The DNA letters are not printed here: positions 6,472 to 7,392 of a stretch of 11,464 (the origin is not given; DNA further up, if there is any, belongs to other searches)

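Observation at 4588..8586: Four paralogous ~205-aa domains of an unassigned family (candidate new carbohydrate-binding module) in a giant GHL10 protein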

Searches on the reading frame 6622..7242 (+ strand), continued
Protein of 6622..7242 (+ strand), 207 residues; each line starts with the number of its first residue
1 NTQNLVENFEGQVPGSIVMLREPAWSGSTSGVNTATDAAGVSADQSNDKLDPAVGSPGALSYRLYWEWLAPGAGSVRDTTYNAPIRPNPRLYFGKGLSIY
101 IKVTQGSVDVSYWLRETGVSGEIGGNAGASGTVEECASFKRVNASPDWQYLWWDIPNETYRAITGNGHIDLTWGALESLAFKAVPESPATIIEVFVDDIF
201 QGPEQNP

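Call 52: find_encoding_contigs(protein=P0170, flank=8000, max_places=2)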
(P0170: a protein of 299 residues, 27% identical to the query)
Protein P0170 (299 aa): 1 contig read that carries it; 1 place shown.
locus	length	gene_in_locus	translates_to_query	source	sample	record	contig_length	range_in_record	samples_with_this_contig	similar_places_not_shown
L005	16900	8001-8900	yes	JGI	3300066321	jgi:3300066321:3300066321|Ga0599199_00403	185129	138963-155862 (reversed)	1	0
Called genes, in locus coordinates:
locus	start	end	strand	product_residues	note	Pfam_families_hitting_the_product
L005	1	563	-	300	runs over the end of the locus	PF07963:N_methyl, PF07596:SBP_bac_10 (weak)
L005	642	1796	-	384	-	PF00149:Metallophos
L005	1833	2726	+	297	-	PF13489:Methyltransf_23, PF03848:TehB (weak), PF13847:Methyltransf_31, PF08241:Methyltransf_11, PF08242:Methyltransf_12, PF13649:Methyltransf_25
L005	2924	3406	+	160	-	PF03061:4HBT (weak)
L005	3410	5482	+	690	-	PF13191:AAA_16 (faint), PF00004:AAA (faint), PF17871:AAA_lid_9, PF07724:AAA_2, PF07728:AAA_5 (weak), PF10431:ClpB_D2-small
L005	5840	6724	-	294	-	PF13593:SBF_like, PF01758:SBF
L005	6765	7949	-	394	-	PF24568:CC_PcsB, PF01551:Peptidase_M23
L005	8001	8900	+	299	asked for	-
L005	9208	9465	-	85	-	PF01016:Ribosomal_L27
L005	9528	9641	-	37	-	-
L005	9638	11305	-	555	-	PF00209:SNF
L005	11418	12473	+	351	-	PF05096:Glu_cyclase_2, PF21959:DUF6923 (faint)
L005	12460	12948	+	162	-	PF01467:CTP_transf_like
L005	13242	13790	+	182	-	PF01797:Y1_Tnp (weak)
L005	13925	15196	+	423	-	PF10142:PhoPQ_related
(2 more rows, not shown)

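Call 55: search_protein_families(library=ncbifam, alignment_id=A2, max_evalue=0.1)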
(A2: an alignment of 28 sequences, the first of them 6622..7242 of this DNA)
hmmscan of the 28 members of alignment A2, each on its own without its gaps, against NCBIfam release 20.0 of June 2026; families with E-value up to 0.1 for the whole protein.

A. member 1, window:6622-7242:+ (207 aa): 0 families

B. families by the number of members that match (of 28 scanned): 18 families
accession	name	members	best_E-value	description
TIGR02595.1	PEP_CTERM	12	3.4e-06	PEP-CTERM sorting domain-containing protein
NF038129.1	PEP_NF038129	10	5.7e-07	NF038129 family PEP-CTERM protein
NF038120.1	PEP_CTERM_QFxxD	9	1.1e-06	NF038120 family PEP-CTERM protein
NF041538.1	PEP_EDSA_1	9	4.9e-06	EDSAP-1 family PEP-CTERM protein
NF038125.1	PEP_CTERM_THxN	8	5.9e-07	THxN family PEP-CTERM protein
NF033554.9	floc_PepA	7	1.5e-06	flocculation-associated PEP-CTERM protein PepA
NF041927.1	Xrt_dep_XDP1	6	0.00029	exosortase-dependent surface protein XDP1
NF038126.1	PEP_CTERM_FxDxF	6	0.00056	FxDxF family PEP-CTERM protein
TIGR03901.2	MYXO-CTERM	6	0.0026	MYXO-CTERM sorting domain-containing protein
NF038124.1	PEP_CTERM_TLD_A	6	0.0046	PEP_CTERM-anchored TLD domain-containing protein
NF038118.1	PEP_CTERM_CCXG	5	0.0014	CCXG family PEP-CTERM protein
NF033947.0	PEP-cistern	4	0.0053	cistern family PEP-CTERM protein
NF038119.1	PEP_CTERM_MHFG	2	0.00098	MHFG family PEP-CTERM protein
NF035944.1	PEPxxWA-CTERM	2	0.0081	PEPxxWA-CTERM sorting domain-containing protein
NF041540.1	dockerin_GC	1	0.02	GC-type dockerin domain-anchored protein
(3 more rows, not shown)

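Call 57: search_protein_families(library=ncbifam, proteins=[P0042, P0054, P0153, P0180, P0050, P0065], max_evalue=0.01)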
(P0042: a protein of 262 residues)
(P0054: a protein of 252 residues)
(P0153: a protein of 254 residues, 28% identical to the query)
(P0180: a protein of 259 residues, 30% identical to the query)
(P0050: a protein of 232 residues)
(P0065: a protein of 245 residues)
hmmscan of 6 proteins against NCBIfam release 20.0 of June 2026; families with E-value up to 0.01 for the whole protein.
P0042 (262 aa): 6 families
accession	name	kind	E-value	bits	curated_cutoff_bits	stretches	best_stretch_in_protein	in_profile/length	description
NF038129.1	PEP_NF038129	equivalog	0.00013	21.9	65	1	209-260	138-191/194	NF038129 family PEP-CTERM protein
NF038120.1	PEP_CTERM_QFxxD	subfamily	0.00045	20.2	80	1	229-261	180-214/215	NF038120 family PEP-CTERM protein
NF033554.9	floc_PepA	equivalog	0.002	18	80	0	73-261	85-261/261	flocculation-associated PEP-CTERM protein PepA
TIGR02595.1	PEP_CTERM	domain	0.0024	18.6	16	1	240-261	1-22/24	PEP-CTERM sorting domain-containing protein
TIGR03901.2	MYXO-CTERM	domain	0.0026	18.1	20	1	244-261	17-33/34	MYXO-CTERM sorting domain-containing protein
NF038126.1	PEP_CTERM_FxDxF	subfamily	0.007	16.6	50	0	227-261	130-165/165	FxDxF family PEP-CTERM protein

P0054 (252 aa): 4 families
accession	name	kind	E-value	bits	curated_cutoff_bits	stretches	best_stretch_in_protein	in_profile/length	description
NF038129.1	PEP_NF038129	equivalog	0.0033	17.3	65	0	223-251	167-193/194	NF038129 family PEP-CTERM protein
NF038126.1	PEP_CTERM_FxDxF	subfamily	0.0062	16.8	50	0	225-252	140-165/165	FxDxF family PEP-CTERM protein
TIGR02595.1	PEP_CTERM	domain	0.0072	17.1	16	1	227-252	1-24/24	PEP-CTERM sorting domain-containing protein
NF035944.1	PEPxxWA-CTERM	domain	0.0081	16.1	35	1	227-251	1-24/24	PEPxxWA-CTERM sorting domain-containing protein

P0153 (254 aa): 5 families
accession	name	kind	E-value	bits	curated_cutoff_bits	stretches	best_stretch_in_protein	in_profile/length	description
NF038120.1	PEP_CTERM_QFxxD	subfamily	6.2e-07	29.5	80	1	224-253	185-214/215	NF038120 family PEP-CTERM protein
NF038129.1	PEP_NF038129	equivalog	4.7e-05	23.3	65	1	229-252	168-193/194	NF038129 family PEP-CTERM protein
TIGR02595.1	PEP_CTERM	domain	0.0001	22.9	16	1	232-252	1-21/24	PEP-CTERM sorting domain-containing protein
NF038125.1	PEP_CTERM_THxN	subfamily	0.00079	19.1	85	1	227-252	217-245/246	THxN family PEP-CTERM protein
NF041538.1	PEP_EDSA_1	subfamily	0.0047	16.6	100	1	226-252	279-306/307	EDSAP-1 family PEP-CTERM protein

P0180 (259 aa): 1 family
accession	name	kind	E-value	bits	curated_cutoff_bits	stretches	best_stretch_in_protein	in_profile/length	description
TIGR02595.1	PEP_CTERM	domain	2.8e-05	24.6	16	1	235-258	1-24/24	PEP-CTERM sorting domain-containing protein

P0050 (232 aa): 5 families
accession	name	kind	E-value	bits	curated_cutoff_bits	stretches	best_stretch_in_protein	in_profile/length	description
NF033554.9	floc_PepA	equivalog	4.7e-10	39.7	80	1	95-232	121-259/261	flocculation-associated PEP-CTERM protein PepA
NF038124.1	PEP_CTERM_TLD_A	exception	0.00077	19.1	100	1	199-232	203-235/235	PEP_CTERM-anchored TLD domain-containing protein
NF038125.1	PEP_CTERM_THxN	subfamily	0.0011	18.6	85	1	157-232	168-245/246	THxN family PEP-CTERM protein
NF038129.1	PEP_NF038129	equivalog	0.0036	17.2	65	1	154-232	133-193/194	NF038129 family PEP-CTERM protein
NF038126.1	PEP_CTERM_FxDxF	subfamily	0.0041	17.4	50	1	203-232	137-165/165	FxDxF family PEP-CTERM protein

P0065 (245 aa): 5 families
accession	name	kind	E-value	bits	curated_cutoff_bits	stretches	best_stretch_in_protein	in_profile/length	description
NF033554.9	floc_PepA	equivalog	1.4e-07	31.6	80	1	109-244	118-258/261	flocculation-associated PEP-CTERM protein PepA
TIGR02595.1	PEP_CTERM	domain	0.0014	19.4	16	1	223-244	1-22/24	PEP-CTERM sorting domain-containing protein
NF033947.0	PEP-cistern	hypoth_equivalog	0.0014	18.4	60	1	165-244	112-194/195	cistern family PEP-CTERM protein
NF038124.1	PEP_CTERM_TLD_A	exception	0.0081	15.8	100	0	197-244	187-234/235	PEP_CTERM-anchored TLD domain-containing protein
NF038120.1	PEP_CTERM_QFxxD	subfamily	0.0084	16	80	0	218-244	188-214/215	NF038120 family PEP-CTERM protein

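Call 65: search_protein_families(library=pfam, alignment_id=A4, max_evalue=0.0001)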
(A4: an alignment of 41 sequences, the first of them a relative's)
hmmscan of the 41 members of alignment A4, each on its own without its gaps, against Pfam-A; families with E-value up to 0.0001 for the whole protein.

A. member 1, P0009 (355 aa): 1 family
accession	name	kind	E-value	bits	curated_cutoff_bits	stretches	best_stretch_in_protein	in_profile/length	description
PF21471.3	Reelin_subrepeat-B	-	2.9e-05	24.3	27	1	250-352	26-126/127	Reelin subrepeat B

B. families by the number of members that match (of 41 scanned): 56 families (the first 25 are shown)
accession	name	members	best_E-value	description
PF00041.27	fn3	7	4.3e-34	Fibronectin type III domain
PF05345.18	He_PIG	6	5.3e-99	Putative Ig domain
PF02638.21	GHL10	5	2.2e-61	Glycosyl hydrolase-like 10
PF25275.1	Golvesin_C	5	6e-56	Golvesin C-terminal domain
PF18957.6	RibLong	5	1.7e-49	Long Rib domain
PF00028.23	Cadherin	3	6.1e-29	Cadherin domain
PF01510.30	Amidase_2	3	1.4e-22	N-acetylmuramoyl-L-alanine amidase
PF19077.6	Big_13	3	4.2e-20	Bacterial Ig-like domain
PF24489.1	Ig_J_second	3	1.6e-10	Tip attachment protein J second Ig-like domain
PF13927.12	Ig_3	2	1.5e-78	Immunoglobulin domain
PF07679.22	I-set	2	2.6e-62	Immunoglobulin I-set domain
PF17963.7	Big_9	2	5.1e-43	Bacterial Ig domain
PF13895.12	Ig_2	2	8.1e-37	Immunoglobulin domain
PF13229.12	Beta_helix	2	2.9e-34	Right handed beta helix region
PF07691.17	PA14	2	7e-29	PA14 domain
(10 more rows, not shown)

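Call 78: fold_search(model_id=the predicted structure, library=viral)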
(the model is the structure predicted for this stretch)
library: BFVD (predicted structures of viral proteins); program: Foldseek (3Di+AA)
matches with E <= 10: 1602; with E <= 0.001: 55
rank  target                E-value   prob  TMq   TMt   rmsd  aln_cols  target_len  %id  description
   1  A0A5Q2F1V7            3.3e-05  1.00  0.40  0.25  12.4       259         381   10  Uncharacterized protein [Serratia phage JS26]
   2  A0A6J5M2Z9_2          5.9e-05  1.00  0.46  0.13   7.7       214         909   13  Fibronectin type III [uncultured Caudovirales phage]
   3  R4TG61                6.5e-05  1.00  0.45  0.22   7.6       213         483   13  Uncharacterized protein [Haloarcula hispanica tailed virus 2]
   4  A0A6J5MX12            6.5e-05  1.00  0.38  0.23   8.8       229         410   13  Uncharacterized protein [uncultured Caudovirales phage]
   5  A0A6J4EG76            6.9e-05  1.00  0.37  0.26  10.0       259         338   10  (no name in the UniProt tables at hand)
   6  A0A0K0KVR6            8.5e-05  1.00  0.39  0.16   9.9       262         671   12  Putative tail fiber protein [Prochlorococcus phage P-TIM68]
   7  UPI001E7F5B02         1.1e-04  1.00  0.42  0.17   9.0       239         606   15  (no name look-up for this kind of identifier)
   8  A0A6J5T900            1.5e-04  0.99  0.35  0.23  10.7       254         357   12  Uncharacterized protein [uncultured Caudovirales phage]
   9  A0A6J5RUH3            1.6e-04  1.00  0.37  0.35   8.8       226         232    8  Uncharacterized protein [uncultured Caudovirales phage]
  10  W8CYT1                1.8e-04  1.00  0.32  0.10  11.5       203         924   14  (no name in the UniProt tables at hand)
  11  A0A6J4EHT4            1.9e-04  1.00  0.44  0.24   8.8       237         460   10  (no name in the UniProt tables at hand)
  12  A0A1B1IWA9            1.9e-04  0.99  0.34  0.19  10.2       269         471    8  (no name in the UniProt tables at hand)
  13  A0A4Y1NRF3            2.0e-04  1.00  0.37  0.16  12.0       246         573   12  Tail spike protein [Erwinia phage vB_EhrS_59]
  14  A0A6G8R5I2            2.3e-04  0.99  0.36  0.23  10.5       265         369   10  Tail fiber protein [Synechococcus phage S-N03]
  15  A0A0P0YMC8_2          2.6e-04  0.98  0.32  0.11  11.8       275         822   11  (no name in the UniProt tables at hand)
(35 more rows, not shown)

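Call 85: find_encoding_contigs(protein=P0002, flank=10000, max_places=3)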
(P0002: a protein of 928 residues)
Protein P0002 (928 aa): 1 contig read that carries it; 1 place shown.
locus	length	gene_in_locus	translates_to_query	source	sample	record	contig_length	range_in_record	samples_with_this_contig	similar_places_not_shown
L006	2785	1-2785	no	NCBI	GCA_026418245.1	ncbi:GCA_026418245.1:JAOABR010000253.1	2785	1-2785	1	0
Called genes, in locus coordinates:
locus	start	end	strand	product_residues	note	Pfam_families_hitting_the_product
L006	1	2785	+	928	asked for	PF02638:GHL10, PF13200:DUF4015 (weak)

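Call 86: find_encoding_contigs(protein=P0004, flank=10000, max_places=3)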
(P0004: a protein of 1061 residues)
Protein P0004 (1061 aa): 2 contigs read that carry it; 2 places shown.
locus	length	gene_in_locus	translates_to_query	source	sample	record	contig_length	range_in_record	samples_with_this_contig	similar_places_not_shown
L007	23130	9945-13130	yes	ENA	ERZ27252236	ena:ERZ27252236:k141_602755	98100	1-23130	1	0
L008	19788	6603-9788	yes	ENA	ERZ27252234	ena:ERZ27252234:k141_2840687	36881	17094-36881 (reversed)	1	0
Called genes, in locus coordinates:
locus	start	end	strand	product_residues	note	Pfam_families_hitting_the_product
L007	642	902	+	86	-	PF05593:RHS_repeat (faint), PF25023:TEN_YD-shell (weak)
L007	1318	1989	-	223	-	PF01895:PhoU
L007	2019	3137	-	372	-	PF02690:Na_Pi_cotrans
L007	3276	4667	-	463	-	PF13396:PLDc_N, PF13091:PLDc_2, PF00614:PLDc (weak), PF13091:PLDc_2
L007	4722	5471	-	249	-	PF03372:Exo_endo_phos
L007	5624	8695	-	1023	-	PF13360:PQQ_2, PF13570:Beta-prop_ACSF4, PF08241:Methyltransf_11 (weak), PF08242:Methyltransf_12 (weak), PF13649:Methyltransf_25, PF13847:Methyltransf_31 (faint), PF01011:PQQ (weak), PF13360:PQQ_2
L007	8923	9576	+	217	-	PF01625:PMSR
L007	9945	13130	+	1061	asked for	PF13529:Peptidase_C39_2, PF25275:Golvesin_C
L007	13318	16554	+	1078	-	PF02638:GHL10, PF13620:CarboxypepD_reg (weak), PF01520:Amidase_3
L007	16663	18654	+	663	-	PF08668:HDOD, PF01966:HD, PF13185:GAF_2 (faint), PF00990:GGDEF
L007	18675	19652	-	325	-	PF00528:BPD_transp_1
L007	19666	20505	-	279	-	PF00528:BPD_transp_1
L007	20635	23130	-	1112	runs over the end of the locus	PF06452:CBM9_1, PF02449:Glyco_hydro_42, PF08532:Glyco_hydro_42M (faint)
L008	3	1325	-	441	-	?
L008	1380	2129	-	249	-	PF03372:Exo_endo_phos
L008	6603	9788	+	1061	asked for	PF13529:Peptidase_C39_2, PF25275:Golvesin_C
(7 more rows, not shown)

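Call 89: find_encoding_contigs(protein=P0116, flank=6000, max_places=1)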
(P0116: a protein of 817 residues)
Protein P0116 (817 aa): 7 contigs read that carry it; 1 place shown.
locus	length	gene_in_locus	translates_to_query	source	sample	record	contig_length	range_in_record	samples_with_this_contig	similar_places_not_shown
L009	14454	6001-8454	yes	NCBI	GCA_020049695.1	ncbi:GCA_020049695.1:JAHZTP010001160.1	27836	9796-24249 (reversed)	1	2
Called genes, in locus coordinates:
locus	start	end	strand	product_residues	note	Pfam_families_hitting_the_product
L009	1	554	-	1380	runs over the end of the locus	?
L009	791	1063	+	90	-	PF01610:DDE_Tnp_ISL3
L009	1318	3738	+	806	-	PF00069:Pkinase, PF07714:PK_Tyr_Ser-Thr, PF13646:HEAT_2 (weak)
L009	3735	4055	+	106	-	PF03091:CutA1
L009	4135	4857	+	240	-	PF00072:Response_reg, PF00486:Trans_reg_C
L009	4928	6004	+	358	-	PF26549:Tricorn_N, PF26550:Tricorn_2nd (faint), PF07676:PD40 (faint)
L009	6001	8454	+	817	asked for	PF01520:Amidase_3, PF07679:I-set (weak), PF13927:Ig_3 (weak), PF07691:PA14, PF05345:He_PIG (weak)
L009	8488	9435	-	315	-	PF14100:DUF6807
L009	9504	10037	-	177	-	PF08695:Coa1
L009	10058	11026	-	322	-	PF02562:PhoH, PF13245:AAA_19 (weak), PF13604:AAA_30 (weak)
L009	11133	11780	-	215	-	PF18069:DR2241, PF18009:Fer4_23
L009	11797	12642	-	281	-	PF01903:CbiX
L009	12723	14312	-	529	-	PF00890:FAD_binding_2, PF01266:DAO (weak), PF07992:Pyr_redox_2 (faint), PF02910:Succ_DH_flav_C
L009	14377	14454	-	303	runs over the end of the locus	PF00135:COesterase (weak), PF20434:BD-FAE, PF07859:Abhydrolase_3, PF01738:DLH (faint), PF02230:Abhydrolase_2 (faint), PF00326:Peptidase_S9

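Call 90: find_encoding_contigs(protein=P0076, flank=6000, max_places=1)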
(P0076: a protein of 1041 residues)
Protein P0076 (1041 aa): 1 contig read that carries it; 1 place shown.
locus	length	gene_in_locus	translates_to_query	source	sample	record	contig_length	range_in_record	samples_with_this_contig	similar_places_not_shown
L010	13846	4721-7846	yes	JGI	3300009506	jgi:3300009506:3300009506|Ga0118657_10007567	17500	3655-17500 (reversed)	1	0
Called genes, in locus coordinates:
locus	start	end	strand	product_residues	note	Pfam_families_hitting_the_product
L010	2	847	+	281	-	?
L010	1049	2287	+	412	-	PF13306:LRR_5, PF13855:LRR_8 (faint), PF13306:LRR_5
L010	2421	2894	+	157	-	PF09917:DUF2147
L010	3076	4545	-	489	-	PF02838:Glyco_hydro_20b (weak)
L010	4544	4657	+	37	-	-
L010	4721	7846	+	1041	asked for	PF01551:Peptidase_M23, PF00041:fn3 (weak), PF25788:Ig_Rha78A_N (faint), PF16655:PhoD_N (faint), PF24489:Ig_J_second (faint), PF00041:fn3 (weak), PF02018:CBM_4_9 (weak)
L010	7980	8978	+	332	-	PF26550:Tricorn_2nd, PF23381:Beta-prop_IFT122_1st (faint), PF26549:Tricorn_N (faint), PF07676:PD40 (faint)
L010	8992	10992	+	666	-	PF01551:Peptidase_M23, PF16158:N_BRCA1_IG, PF00041:fn3 (weak)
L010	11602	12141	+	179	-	-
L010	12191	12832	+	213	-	-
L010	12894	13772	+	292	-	-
